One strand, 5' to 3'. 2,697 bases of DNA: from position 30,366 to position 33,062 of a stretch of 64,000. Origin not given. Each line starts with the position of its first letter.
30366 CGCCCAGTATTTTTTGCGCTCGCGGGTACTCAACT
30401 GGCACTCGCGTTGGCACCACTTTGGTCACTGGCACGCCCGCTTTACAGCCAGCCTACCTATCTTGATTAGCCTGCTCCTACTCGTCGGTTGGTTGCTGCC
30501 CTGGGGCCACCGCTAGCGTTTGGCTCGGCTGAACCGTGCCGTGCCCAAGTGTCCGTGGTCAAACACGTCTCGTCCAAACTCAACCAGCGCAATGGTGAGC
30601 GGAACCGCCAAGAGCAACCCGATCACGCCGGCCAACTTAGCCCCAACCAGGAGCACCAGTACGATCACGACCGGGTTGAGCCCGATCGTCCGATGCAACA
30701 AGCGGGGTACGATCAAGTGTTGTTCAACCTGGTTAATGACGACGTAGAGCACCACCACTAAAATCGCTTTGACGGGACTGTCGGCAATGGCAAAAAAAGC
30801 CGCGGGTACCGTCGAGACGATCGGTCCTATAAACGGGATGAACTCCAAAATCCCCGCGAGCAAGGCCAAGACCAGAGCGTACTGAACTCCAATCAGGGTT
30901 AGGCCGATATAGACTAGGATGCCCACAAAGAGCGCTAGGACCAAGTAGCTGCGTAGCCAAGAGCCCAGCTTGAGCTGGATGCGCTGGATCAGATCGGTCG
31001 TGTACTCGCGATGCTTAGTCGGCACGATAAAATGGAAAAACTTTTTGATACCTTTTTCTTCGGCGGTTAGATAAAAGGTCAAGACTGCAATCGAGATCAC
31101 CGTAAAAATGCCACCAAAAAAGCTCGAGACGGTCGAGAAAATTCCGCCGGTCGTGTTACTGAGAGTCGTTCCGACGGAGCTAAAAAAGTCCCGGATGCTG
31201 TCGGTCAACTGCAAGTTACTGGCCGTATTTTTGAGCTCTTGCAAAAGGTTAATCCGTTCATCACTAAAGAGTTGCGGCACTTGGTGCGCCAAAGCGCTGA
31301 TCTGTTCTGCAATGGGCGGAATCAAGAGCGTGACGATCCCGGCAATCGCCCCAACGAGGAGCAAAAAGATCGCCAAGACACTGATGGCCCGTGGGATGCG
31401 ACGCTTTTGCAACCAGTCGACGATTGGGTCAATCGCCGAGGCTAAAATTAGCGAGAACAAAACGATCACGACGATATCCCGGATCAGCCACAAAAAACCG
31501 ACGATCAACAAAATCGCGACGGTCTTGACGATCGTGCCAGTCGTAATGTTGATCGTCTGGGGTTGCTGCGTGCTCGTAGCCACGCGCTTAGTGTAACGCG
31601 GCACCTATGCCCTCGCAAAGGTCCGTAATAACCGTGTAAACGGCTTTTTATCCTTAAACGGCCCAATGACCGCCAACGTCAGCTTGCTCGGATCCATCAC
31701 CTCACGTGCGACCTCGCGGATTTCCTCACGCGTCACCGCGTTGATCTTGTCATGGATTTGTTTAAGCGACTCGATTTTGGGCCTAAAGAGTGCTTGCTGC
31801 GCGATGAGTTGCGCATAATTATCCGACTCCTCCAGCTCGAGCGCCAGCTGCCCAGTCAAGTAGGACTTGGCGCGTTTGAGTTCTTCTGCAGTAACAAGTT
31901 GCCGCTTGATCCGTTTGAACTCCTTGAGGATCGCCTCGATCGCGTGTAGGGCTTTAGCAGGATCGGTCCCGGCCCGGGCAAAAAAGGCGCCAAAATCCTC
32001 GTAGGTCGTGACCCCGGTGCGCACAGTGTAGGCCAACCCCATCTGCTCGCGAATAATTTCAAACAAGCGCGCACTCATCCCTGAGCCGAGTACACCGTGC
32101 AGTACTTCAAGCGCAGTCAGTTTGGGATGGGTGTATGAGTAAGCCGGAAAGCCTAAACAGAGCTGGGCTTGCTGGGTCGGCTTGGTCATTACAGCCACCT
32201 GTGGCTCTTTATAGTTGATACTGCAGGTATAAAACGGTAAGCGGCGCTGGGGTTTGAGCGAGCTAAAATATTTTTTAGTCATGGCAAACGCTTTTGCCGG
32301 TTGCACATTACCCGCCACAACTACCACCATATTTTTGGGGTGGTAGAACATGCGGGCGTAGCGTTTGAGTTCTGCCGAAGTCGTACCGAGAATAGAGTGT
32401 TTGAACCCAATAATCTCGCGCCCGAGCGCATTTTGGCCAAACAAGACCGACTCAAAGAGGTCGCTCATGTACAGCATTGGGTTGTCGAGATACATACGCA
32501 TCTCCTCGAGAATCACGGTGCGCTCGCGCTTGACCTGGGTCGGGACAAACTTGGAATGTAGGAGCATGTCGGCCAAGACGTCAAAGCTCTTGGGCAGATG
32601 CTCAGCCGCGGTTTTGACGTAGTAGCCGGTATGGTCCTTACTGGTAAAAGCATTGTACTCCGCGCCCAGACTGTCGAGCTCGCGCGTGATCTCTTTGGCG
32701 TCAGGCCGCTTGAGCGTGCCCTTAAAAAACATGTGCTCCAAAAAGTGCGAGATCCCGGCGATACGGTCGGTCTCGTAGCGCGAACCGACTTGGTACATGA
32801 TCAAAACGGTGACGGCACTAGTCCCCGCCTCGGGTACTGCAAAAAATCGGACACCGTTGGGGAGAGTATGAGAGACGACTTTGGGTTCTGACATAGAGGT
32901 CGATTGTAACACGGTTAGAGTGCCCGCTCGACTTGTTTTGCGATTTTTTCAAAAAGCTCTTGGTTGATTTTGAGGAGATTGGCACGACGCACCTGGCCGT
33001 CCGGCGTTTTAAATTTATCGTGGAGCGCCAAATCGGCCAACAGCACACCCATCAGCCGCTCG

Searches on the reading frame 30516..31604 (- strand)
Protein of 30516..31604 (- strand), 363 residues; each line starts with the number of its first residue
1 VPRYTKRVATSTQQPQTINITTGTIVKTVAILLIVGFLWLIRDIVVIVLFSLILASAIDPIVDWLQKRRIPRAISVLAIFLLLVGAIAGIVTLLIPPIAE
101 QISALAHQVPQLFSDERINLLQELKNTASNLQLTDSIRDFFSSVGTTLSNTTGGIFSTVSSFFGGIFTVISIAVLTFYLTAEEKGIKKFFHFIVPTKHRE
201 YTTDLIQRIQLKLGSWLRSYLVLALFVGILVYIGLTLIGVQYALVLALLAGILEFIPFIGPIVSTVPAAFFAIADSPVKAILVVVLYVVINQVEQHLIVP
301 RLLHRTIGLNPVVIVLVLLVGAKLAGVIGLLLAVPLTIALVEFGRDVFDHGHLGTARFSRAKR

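Call 41: search_protein_families(library=pfam, proteins=[window:30516-31604:-])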
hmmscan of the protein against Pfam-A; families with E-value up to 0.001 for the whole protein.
window:30516-31604:- (363 aa): 1 family
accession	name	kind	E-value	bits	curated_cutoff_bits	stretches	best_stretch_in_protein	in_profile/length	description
PF01594.21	AI-2E_transport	-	9e-70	235.9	34.3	1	29-343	6-322/327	AI-2E family transporter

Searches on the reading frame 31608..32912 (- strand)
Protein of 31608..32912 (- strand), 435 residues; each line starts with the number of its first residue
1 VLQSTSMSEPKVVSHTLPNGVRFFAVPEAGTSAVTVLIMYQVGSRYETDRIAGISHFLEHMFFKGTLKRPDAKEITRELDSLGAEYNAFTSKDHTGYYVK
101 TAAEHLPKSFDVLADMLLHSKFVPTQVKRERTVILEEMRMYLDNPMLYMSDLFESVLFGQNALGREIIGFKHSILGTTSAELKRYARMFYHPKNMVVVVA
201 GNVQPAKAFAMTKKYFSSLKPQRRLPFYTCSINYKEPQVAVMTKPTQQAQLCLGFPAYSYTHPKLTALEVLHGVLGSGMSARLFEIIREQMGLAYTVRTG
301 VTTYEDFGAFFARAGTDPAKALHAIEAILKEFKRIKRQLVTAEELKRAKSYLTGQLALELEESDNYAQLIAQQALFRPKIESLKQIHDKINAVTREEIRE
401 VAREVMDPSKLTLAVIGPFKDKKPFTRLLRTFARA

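Call 41: search_protein_families(library=pfam, proteins=[window:31608-32912:-])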
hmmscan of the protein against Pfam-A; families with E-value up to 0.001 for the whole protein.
window:31608-32912:- (435 aa): 2 families
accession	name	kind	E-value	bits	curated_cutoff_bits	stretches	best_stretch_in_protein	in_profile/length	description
PF05193.26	Peptidase_M16_C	-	6.7e-46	156.9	23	1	178-351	3-180/181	Peptidase M16 inactive domain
PF00675.25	Peptidase_M16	-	3.7e-38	131.2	22.3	1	30-169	9-147/149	Insulinase (Peptidase family M16)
